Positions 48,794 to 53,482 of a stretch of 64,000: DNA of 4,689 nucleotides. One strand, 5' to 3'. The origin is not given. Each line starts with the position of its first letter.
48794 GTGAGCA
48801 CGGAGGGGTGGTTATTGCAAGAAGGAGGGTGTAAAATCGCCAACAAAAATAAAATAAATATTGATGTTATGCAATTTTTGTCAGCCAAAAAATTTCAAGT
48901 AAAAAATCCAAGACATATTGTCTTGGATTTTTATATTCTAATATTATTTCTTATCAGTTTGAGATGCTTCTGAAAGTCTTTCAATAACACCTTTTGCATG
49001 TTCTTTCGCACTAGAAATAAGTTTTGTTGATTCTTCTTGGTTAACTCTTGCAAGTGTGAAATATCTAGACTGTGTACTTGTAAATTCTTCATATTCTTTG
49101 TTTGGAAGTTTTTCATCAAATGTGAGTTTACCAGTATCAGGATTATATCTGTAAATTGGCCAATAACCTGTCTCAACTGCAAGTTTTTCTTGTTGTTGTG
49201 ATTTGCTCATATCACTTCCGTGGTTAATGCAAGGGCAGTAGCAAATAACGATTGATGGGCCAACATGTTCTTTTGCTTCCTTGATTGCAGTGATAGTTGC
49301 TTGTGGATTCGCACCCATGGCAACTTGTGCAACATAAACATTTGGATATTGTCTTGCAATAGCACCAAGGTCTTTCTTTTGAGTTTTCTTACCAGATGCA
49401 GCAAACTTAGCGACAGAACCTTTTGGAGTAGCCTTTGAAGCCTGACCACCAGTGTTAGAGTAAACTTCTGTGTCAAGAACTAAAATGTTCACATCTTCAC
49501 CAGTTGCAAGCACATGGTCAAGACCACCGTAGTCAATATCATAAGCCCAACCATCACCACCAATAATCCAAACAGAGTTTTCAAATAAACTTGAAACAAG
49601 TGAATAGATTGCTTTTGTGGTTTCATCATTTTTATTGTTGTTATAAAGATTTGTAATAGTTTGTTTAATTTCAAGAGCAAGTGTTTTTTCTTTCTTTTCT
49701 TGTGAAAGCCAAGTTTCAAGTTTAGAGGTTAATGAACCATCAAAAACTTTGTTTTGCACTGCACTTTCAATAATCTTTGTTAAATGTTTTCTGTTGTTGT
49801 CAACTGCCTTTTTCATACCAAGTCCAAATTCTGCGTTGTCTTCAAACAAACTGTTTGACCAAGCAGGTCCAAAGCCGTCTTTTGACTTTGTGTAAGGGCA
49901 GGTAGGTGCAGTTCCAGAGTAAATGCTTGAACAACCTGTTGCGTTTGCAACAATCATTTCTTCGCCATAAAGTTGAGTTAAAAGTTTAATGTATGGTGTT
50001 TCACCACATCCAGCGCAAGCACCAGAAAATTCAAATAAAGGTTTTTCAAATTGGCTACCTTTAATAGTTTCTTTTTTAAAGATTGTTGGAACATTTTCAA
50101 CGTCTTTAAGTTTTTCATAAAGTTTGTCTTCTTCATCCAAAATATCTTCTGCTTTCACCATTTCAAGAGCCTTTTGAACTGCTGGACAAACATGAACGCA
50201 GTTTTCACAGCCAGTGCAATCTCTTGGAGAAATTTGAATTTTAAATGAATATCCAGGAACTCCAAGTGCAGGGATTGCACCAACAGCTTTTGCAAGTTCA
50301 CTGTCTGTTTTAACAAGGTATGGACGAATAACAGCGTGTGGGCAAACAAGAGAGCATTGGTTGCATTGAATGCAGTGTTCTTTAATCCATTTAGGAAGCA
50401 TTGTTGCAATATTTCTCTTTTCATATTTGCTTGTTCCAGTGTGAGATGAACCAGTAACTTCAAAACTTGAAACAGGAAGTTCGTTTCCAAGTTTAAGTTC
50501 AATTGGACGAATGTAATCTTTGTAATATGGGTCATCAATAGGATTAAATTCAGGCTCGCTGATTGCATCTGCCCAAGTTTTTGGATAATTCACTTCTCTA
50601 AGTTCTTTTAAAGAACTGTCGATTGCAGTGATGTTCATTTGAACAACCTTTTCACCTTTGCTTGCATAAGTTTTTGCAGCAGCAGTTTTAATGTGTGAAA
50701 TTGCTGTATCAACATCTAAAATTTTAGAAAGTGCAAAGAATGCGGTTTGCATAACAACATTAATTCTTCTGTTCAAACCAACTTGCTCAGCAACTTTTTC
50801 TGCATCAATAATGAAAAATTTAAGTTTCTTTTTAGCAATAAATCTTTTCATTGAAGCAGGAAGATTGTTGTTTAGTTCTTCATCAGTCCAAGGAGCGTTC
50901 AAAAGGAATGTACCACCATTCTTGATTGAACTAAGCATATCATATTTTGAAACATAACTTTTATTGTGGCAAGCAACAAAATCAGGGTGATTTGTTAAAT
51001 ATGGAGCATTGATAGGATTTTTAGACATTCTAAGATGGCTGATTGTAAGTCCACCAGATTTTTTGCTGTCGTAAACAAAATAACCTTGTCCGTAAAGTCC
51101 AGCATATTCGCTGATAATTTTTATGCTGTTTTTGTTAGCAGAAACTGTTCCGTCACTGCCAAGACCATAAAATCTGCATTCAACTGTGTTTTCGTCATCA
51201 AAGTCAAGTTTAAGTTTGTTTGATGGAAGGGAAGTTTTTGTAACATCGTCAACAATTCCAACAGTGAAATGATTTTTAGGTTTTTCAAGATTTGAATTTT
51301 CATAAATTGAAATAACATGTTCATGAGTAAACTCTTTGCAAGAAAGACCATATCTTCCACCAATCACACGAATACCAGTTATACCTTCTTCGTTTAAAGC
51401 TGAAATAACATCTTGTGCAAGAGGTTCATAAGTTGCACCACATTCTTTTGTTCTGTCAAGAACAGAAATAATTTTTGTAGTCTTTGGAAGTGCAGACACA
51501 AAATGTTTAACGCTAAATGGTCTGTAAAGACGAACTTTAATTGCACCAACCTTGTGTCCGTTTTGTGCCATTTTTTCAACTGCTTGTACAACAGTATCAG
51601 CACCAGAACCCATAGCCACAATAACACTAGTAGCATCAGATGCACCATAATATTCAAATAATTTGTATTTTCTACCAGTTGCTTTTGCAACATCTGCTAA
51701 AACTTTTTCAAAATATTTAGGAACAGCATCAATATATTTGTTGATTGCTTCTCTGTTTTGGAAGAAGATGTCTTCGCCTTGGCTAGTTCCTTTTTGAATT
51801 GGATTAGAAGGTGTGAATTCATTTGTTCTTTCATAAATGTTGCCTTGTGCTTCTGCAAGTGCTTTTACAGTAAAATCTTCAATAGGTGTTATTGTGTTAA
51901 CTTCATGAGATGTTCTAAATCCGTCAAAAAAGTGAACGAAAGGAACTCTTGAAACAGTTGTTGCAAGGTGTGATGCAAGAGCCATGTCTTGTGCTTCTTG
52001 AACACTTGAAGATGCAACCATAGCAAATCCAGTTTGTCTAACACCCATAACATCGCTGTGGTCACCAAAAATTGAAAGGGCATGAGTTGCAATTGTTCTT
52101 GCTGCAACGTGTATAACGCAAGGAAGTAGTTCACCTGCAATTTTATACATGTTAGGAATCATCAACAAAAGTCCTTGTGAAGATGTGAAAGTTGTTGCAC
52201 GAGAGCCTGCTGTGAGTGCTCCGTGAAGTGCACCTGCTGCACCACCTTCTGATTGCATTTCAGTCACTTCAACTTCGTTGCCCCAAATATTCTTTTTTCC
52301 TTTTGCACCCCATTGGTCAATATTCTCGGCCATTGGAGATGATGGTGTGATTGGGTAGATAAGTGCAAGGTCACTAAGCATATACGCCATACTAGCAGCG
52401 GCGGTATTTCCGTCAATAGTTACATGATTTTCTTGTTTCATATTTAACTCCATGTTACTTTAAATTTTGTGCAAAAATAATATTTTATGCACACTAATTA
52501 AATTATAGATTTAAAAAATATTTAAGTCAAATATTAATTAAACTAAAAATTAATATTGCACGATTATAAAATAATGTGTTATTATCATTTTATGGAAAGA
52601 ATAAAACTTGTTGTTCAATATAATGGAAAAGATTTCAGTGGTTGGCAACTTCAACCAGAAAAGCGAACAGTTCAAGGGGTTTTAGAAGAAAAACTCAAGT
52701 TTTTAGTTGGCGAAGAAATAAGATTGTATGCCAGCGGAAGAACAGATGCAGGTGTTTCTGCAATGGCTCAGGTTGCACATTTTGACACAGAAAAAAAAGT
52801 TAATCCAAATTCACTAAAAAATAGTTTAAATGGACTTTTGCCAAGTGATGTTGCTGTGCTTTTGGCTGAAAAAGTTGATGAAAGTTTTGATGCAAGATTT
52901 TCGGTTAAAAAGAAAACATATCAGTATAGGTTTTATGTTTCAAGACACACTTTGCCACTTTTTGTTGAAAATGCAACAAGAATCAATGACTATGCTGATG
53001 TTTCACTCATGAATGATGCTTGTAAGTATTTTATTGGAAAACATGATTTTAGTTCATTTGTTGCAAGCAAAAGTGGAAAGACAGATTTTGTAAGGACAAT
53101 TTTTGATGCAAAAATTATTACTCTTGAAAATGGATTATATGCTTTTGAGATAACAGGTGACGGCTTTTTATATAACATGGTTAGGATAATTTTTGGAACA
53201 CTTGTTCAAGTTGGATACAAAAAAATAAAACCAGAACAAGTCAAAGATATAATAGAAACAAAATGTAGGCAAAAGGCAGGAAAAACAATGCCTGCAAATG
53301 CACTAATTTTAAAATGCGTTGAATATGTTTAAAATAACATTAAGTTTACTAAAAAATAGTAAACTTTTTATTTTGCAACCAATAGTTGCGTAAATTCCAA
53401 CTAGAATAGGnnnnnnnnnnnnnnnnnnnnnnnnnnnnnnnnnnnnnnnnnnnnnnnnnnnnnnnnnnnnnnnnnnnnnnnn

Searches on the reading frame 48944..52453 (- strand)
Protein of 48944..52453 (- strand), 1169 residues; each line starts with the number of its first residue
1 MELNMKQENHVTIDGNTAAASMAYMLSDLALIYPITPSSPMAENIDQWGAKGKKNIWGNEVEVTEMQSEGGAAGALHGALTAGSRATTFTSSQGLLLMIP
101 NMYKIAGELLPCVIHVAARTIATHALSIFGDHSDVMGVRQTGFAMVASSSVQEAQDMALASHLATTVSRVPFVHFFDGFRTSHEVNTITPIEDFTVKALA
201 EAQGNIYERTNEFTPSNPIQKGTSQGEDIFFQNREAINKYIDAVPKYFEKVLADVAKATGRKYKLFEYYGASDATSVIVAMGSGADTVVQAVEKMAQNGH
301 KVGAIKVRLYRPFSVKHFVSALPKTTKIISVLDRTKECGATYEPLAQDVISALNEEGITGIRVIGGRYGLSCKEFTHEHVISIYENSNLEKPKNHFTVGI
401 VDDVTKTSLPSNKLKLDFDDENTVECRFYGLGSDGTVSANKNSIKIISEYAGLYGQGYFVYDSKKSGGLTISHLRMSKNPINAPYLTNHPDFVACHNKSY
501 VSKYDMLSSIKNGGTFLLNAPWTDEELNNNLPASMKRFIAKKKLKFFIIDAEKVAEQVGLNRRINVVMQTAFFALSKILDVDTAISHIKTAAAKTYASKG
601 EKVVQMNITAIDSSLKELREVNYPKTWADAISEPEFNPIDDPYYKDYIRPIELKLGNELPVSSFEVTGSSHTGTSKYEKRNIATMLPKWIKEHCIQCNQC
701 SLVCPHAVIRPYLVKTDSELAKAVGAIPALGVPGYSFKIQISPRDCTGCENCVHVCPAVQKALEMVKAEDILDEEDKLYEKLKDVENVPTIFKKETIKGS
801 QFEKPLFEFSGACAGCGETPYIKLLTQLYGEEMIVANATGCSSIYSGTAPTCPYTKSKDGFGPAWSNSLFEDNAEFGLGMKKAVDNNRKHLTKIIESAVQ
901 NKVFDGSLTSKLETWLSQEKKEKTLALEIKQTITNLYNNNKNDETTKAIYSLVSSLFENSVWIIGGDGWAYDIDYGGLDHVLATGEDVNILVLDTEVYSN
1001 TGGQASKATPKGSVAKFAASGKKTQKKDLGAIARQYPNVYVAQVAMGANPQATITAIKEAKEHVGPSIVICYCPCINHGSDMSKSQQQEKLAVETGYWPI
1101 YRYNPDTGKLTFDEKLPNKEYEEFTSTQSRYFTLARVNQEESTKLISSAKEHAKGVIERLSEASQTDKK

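Call 59: search_protein_families(library=pfam, proteins=[window:48944-52453:-], max_evalue=0.00001)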
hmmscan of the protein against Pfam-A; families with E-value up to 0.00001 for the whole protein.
window:48944-52453:- (1169 aa): 11 families
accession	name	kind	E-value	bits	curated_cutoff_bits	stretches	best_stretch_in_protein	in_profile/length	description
PF01855.24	POR_N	-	5.5e-75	252.5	27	1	24-251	4-229/231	Pyruvate flavodoxin/ferredoxin oxidoreductase, thiamine diP-bdg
PF01558.24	POR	-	6.5e-35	121.3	27.4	1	432-613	1-170/173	Pyruvate ferredoxin/flavodoxin oxidoreductase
PF17147.9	PFOR_II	-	1.1e-14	55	27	1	274-367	1-92/102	Pyruvate:ferredoxin oxidoreductase core domain II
PF10371.14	EKR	-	1.8e-10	41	27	1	645-683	17-55/55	Domain of unknown function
PF02775.26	TPP_enzyme_C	-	1.4e-09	38.4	21.9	1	959-1070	47-150/151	Thiamine pyrophosphate enzyme, C-terminal TPP binding domain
PF12838.12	Fer4_7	-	2.8e-09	37.7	27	1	693-758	1-50/52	4Fe-4S dicluster domain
PF13237.11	Fer4_10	-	3.7e-09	36.8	25.5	0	739-816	2-45/53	4Fe-4S dicluster domain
PF14697.11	Fer4_21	-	1.5e-08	35.1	35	0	740-765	35-59/59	4Fe-4S dicluster domain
PF13187.11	Fer4_9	-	1.8e-07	31.5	27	1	693-758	1-49/52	4Fe-4S dicluster domain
PF02780.25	Transketolase_C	-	1.2e-06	28.8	25.9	1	277-360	13-91/124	Transketolase, C-terminal domain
PF00037.32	Fer4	-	3e-06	27.3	21.1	0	687-710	1-24/24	4Fe-4S binding domain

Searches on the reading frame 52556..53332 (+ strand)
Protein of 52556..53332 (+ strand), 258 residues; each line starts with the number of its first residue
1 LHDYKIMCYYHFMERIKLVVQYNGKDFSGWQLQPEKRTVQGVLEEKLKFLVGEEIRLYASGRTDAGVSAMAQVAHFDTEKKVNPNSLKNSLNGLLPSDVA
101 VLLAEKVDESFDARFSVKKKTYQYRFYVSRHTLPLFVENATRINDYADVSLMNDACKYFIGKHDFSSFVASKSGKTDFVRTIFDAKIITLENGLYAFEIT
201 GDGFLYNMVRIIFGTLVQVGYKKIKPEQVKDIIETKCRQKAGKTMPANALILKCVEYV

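Call 59: search_protein_families(library=pfam, proteins=[window:52556-53332:+], max_evalue=0.00001)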
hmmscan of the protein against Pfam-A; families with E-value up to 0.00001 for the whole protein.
window:52556-53332:+ (258 aa): 1 family
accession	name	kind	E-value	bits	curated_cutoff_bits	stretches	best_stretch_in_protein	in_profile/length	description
PF01416.25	PseudoU_synth_1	-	9.6e-44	148.7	23.3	2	155-257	1-107/108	tRNA pseudouridine synthase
